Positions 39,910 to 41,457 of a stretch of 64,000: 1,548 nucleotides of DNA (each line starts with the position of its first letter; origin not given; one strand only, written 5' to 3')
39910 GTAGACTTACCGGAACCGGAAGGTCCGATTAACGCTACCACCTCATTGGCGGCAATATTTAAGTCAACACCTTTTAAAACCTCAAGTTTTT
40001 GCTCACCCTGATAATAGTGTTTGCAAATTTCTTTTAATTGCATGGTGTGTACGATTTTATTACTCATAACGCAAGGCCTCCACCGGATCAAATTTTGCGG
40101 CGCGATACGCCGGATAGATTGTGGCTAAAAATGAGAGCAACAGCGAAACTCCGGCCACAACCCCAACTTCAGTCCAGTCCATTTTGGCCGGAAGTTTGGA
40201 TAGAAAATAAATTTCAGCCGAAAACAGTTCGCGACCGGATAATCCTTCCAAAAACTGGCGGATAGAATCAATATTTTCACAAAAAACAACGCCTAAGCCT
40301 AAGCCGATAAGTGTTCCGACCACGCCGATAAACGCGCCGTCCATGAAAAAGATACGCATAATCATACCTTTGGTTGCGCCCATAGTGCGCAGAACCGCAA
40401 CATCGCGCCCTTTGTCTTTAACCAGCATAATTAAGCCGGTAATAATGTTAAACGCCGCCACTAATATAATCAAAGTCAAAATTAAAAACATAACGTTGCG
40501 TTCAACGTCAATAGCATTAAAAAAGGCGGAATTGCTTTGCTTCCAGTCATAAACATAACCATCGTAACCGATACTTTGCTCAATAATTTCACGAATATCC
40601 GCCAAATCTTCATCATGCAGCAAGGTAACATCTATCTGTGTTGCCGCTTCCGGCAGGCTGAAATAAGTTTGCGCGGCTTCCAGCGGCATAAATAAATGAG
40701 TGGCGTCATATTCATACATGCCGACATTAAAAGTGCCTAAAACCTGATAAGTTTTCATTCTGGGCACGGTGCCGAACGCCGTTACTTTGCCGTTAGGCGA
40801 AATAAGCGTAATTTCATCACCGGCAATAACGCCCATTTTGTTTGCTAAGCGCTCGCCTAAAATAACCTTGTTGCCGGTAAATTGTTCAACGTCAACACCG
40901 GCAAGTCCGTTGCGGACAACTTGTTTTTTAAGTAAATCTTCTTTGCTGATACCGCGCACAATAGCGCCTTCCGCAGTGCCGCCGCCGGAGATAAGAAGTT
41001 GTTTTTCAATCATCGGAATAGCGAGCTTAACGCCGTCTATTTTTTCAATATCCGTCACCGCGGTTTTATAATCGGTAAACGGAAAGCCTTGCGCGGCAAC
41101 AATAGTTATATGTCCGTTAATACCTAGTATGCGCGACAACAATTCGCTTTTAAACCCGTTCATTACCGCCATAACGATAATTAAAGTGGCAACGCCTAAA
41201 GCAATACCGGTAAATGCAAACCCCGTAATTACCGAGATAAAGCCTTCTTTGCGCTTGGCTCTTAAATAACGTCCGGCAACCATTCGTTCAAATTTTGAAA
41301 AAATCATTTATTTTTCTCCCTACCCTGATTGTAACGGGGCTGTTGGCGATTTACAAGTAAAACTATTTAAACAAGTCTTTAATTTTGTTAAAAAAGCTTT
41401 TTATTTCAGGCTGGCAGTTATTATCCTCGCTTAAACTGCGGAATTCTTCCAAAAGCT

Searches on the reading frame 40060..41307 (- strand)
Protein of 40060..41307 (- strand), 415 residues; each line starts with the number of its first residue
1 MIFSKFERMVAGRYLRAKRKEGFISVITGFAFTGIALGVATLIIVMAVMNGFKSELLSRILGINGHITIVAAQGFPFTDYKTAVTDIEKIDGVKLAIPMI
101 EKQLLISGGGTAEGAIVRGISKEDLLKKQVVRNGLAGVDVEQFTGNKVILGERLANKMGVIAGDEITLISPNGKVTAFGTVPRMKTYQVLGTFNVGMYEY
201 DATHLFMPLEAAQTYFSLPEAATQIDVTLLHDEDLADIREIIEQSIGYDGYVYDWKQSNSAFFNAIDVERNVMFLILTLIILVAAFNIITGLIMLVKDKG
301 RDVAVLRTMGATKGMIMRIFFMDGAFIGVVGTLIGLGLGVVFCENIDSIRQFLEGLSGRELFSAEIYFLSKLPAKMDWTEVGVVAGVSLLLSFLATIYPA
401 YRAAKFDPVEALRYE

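Call 76: search_protein_families(library=pfam, proteins=[window:40060-41307:-], max_evalue=0.00001)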
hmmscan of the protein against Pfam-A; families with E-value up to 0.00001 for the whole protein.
window:40060-41307:- (415 aa): 2 families
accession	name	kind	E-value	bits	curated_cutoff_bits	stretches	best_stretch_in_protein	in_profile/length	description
PF12704.14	MacB_PCD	-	1.2e-15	58.8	27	1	30-244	3-206/207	MacB-like periplasmic core domain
PF02687.27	FtsX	-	1.8e-15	57.4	25.5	1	275-408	2-120/120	FtsX-like permease C-terminal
